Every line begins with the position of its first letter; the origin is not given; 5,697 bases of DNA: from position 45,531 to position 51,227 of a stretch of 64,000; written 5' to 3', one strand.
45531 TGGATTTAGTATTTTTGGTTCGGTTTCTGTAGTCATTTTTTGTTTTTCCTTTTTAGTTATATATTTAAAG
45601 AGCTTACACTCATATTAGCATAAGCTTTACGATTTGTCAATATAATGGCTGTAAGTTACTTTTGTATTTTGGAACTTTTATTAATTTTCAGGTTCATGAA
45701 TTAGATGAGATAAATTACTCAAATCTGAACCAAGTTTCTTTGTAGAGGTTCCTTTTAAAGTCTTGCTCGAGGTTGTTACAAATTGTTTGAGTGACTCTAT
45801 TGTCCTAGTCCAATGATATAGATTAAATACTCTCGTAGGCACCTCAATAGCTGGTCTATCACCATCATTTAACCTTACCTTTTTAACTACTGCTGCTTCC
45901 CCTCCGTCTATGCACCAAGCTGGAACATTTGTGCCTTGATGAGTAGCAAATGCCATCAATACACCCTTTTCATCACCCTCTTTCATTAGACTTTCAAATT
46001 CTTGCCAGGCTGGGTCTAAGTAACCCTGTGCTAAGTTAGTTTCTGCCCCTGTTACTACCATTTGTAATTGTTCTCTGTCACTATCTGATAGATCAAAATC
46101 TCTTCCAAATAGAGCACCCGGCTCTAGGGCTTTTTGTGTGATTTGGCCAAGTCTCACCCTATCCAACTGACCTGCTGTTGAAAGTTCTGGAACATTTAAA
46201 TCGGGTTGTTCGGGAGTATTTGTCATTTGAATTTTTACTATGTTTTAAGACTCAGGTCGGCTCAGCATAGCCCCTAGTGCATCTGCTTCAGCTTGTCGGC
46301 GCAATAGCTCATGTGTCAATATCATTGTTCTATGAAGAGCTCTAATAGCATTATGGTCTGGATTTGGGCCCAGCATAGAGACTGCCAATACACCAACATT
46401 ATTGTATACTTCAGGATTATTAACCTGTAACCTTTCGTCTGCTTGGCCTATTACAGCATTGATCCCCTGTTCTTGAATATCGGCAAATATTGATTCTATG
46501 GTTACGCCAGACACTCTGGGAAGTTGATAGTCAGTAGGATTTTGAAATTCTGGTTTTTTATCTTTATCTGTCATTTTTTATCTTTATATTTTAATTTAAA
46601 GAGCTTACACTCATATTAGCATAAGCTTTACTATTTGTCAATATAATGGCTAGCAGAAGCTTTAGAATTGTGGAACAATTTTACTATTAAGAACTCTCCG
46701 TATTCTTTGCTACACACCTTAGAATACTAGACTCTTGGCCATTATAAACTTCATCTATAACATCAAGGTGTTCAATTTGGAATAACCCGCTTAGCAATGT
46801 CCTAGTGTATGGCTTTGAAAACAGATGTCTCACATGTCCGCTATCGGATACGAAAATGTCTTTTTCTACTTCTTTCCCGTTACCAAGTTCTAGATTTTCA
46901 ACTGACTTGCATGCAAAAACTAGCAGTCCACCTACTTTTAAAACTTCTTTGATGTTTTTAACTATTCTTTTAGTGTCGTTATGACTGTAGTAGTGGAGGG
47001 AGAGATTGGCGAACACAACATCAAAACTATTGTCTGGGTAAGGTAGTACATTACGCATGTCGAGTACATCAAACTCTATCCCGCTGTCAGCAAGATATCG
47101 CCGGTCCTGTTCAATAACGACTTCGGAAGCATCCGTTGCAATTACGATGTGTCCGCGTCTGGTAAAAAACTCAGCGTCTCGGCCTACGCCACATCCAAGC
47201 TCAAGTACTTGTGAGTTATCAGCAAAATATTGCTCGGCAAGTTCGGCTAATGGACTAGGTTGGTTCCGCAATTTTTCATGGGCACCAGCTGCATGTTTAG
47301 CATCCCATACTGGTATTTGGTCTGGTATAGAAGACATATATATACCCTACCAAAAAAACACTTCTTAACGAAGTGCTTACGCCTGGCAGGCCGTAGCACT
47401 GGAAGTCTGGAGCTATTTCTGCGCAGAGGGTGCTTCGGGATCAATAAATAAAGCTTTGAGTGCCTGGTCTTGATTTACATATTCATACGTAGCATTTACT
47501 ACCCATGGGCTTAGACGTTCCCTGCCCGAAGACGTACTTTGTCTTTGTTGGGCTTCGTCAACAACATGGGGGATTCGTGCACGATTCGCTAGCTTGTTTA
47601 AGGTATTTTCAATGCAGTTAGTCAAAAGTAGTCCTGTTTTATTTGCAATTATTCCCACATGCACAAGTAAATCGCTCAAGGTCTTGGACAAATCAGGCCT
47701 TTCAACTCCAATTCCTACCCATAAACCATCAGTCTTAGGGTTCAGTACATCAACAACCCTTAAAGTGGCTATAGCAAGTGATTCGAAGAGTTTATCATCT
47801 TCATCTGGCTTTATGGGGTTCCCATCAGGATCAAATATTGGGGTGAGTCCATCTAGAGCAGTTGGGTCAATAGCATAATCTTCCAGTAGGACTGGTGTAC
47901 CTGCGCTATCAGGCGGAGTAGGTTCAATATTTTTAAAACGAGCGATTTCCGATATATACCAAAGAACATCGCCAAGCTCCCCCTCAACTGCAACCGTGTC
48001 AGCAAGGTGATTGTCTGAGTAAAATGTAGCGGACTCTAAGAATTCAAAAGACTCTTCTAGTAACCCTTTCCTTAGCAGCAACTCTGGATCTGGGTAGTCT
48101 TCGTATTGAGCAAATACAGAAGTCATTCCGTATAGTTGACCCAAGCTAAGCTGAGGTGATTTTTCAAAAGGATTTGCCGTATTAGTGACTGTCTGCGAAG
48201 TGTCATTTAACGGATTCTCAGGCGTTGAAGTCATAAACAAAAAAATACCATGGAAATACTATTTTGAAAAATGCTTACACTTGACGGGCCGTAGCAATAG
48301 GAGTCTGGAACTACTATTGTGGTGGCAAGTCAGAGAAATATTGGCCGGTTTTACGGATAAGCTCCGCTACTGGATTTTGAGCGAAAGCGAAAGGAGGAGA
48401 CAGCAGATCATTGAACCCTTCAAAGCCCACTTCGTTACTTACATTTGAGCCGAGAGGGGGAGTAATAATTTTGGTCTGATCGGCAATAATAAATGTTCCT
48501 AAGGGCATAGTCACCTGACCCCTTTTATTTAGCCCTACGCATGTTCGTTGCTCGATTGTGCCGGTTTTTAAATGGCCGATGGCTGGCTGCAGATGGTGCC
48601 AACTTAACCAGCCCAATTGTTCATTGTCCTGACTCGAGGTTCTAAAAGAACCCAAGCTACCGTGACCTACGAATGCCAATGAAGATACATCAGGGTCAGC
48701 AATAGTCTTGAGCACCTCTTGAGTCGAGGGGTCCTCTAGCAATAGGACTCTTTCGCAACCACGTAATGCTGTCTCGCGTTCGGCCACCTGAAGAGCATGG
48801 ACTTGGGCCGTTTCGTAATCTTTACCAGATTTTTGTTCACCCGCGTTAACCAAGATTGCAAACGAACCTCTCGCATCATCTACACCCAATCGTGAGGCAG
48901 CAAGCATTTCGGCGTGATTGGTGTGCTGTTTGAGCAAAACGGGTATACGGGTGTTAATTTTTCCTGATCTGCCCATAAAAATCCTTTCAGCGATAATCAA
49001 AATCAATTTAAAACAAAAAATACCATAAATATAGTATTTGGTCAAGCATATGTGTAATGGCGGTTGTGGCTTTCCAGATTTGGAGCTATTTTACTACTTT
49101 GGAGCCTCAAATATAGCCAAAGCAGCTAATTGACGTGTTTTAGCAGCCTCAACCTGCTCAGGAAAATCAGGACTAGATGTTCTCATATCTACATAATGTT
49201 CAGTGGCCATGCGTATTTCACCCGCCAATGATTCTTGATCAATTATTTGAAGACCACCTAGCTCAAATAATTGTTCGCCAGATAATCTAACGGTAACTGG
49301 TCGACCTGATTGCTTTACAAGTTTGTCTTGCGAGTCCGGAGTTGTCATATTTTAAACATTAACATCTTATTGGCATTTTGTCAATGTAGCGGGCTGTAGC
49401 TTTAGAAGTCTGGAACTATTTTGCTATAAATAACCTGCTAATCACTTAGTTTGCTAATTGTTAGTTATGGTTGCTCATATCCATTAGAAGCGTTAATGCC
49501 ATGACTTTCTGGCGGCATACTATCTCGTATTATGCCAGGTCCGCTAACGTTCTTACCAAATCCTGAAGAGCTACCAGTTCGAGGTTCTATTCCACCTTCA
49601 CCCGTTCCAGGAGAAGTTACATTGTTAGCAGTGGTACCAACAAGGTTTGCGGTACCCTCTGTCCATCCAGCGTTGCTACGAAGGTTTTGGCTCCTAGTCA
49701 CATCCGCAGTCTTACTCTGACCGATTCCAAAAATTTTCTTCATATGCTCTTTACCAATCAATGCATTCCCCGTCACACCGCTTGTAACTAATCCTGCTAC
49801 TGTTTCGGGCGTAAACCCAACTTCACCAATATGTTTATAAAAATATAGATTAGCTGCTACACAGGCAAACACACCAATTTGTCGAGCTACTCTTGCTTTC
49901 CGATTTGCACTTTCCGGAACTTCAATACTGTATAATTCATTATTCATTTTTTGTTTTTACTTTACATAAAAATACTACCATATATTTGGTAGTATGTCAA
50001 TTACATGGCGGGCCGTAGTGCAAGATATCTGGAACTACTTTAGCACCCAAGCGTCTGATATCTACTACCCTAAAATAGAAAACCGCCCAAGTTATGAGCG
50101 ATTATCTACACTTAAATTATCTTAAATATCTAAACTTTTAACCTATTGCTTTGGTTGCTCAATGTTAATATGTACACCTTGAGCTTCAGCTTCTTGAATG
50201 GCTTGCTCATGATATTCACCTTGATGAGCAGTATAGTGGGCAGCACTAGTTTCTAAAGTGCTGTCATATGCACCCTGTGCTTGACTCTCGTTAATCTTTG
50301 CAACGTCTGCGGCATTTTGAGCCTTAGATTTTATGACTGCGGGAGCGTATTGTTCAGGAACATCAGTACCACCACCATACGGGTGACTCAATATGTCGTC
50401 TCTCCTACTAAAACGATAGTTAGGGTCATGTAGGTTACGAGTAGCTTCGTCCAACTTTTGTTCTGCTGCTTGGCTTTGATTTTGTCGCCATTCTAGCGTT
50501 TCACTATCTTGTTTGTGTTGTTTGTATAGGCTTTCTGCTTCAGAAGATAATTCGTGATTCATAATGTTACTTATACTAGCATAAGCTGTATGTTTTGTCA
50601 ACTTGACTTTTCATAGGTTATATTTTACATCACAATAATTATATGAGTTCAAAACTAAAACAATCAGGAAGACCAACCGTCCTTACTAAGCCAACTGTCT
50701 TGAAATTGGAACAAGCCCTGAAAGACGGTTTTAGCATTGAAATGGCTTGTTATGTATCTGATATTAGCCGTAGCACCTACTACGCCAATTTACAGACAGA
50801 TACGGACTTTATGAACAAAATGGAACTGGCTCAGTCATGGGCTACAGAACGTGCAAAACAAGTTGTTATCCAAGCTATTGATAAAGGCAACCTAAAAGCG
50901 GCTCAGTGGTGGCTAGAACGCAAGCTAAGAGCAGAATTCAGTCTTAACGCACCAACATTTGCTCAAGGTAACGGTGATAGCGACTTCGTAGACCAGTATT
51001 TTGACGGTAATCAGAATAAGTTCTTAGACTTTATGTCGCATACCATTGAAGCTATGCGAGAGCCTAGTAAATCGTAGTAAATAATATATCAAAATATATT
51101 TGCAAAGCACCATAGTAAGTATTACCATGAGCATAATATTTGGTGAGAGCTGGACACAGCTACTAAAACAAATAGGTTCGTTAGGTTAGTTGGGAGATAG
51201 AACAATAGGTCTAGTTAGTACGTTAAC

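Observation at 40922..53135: Island B: ~12-kb tRNA-Asp-associated integrative element with purely accessory cargo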

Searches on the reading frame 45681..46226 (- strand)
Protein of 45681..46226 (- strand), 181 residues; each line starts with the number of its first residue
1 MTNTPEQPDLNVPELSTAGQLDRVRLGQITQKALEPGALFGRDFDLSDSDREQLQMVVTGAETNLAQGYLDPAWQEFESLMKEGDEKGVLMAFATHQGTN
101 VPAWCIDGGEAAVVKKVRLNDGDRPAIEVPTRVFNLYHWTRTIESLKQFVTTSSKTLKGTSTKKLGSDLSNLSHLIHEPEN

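Call 7: search_protein_families(library=pfam, max_evalue=0.01, proteins=[window:45681-46226:-])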
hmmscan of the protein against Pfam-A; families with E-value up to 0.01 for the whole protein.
window:45681-46226:- (181 aa): 0 families

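Call 42: search_protein_families(library=padloc, max_evalue=0.01, proteins=[window:45681-46226:-])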
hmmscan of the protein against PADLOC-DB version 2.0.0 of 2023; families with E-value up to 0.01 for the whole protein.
window:45681-46226:- (181 aa): 0 families

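Call 43: search_protein_families(library=phrogs, max_evalue=0.01, proteins=[window:45681-46226:-])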
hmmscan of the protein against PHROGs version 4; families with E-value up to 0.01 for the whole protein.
window:45681-46226:- (181 aa): 0 families

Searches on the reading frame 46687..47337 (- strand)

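Call 7: search_protein_families(library=pfam, max_evalue=0.01, proteins=[window:46687-47337:-])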
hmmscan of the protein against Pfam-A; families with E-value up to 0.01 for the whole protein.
window:46687-47337:- (216 aa): 14 families
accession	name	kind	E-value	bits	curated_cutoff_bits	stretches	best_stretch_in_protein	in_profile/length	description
PF08241.18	Methyltransf_11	-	1.3e-20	74.3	21.2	1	45-141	1-95/95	Methyltransferase domain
PF13649.12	Methyltransf_25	-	7.8e-20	71.8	27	1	44-137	1-97/97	Methyltransferase domain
PF13847.12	Methyltransf_31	-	1.2e-14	54.6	27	1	40-143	3-111/145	Methyltransferase domain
PF08242.18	Methyltransf_12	-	9.1e-13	49.2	30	1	45-139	1-98/98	Methyltransferase domain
PF13489.12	Methyltransf_23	-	1.3e-09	38.5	27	1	31-142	13-117/164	Methyltransferase domain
PF03848.20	TehB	-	8.4e-07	29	20.4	1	41-145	31-137/193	Tellurite resistance protein TehB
PF03291.22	mRNA_G-N7_MeTrfase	-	8.1e-06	25.6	26.6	1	39-141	60-180/315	mRNA (guanine-N(7))-methyltransferase domain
PF05148.21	Methyltransf_8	-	1.8e-05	25.2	27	1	39-142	71-157/219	Hypothetical methyltransferase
PF05175.20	MTS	-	7.5e-05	22.9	23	1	40-143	31-140/170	Methyltransferase small domain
PF06080.18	DUF938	-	0.00015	22.1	27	1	24-140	9-136/202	Protein of unknown function (DUF938)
PF01209.24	Ubie_methyltran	-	0.00024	21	20.1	1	42-141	49-151/233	ubiE/COQ5 methyltransferase family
PF01739.24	CheR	-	0.00055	19.9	27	1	87-140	120-172/195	CheR methyltransferase, SAM binding domain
PF00891.24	Methyltransf_2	-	0.0016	18.2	22.3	1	40-141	62-164/210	O-methyltransferase domain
PF03141.22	Methyltransf_29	-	0.003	16.6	23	1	43-150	120-226/506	Putative S-adenosyl-L-methionine-dependent methyltransferase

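Call 42: search_protein_families(library=padloc, max_evalue=0.01, proteins=[window:46687-47337:-])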
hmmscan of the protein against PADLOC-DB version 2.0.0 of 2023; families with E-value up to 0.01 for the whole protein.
window:46687-47337:- (216 aa): 1 family
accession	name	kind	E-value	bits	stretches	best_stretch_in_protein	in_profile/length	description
PDLC04134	mad2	-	4.8e-19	66.5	1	39-162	290-413/492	mads_2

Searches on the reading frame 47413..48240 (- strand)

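Call 7: search_protein_families(library=pfam, max_evalue=0.01, proteins=[window:47413-48240:-])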
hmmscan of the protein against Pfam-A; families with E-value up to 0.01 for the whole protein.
window:47413-48240:- (275 aa): 1 family
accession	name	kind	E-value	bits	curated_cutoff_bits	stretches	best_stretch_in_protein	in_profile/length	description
PF03819.22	MazG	-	5e-07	30.3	22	0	55-102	5-46/74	MazG nucleotide pyrophosphohydrolase domain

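Call 42: search_protein_families(library=padloc, max_evalue=0.01, proteins=[window:47413-48240:-])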
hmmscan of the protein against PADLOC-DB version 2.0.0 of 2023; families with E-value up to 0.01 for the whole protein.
window:47413-48240:- (275 aa): 0 families

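Call 43: search_protein_families(library=phrogs, max_evalue=0.01, proteins=[window:47413-48240:-])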
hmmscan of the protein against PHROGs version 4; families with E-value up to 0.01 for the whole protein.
window:47413-48240:- (275 aa): 1 family
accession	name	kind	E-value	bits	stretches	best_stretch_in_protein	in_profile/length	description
phrog_229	-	other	0.0053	16.9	1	59-106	281-329/533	MazG-like pyrophosphatase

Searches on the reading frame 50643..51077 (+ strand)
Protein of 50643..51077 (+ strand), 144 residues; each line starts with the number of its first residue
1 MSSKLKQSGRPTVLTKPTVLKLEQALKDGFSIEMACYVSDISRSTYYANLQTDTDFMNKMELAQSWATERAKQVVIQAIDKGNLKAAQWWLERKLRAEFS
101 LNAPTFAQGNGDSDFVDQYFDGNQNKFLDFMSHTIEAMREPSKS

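Call 7: search_protein_families(library=pfam, max_evalue=0.01, proteins=[window:50643-51077:+])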
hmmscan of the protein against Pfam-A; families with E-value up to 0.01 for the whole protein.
window:50643-51077:+ (144 aa): 1 family
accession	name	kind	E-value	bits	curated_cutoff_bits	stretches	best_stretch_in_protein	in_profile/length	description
PF20901.3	Sf6_terminase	-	0.0031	18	27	1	24-98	11-85/106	Bacteriophage Sf6, terminase small subunit-like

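Call 43: search_protein_families(library=phrogs, max_evalue=0.01, proteins=[window:50643-51077:+])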
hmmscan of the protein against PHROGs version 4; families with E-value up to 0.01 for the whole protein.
window:50643-51077:+ (144 aa): 4 families
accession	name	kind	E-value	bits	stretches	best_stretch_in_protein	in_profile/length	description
phrog_4102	-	head and packaging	3.9e-16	60.7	1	6-111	7-122/166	terminase small subunit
phrog_157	-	integration and excision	4.1e-05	23.8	1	20-76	206-261/580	transposase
phrog_1482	-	head and packaging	0.0013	19.4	1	4-81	5-83/147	terminase small subunit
phrog_4869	-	unknown function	0.0041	18.1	1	23-58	6-41/172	-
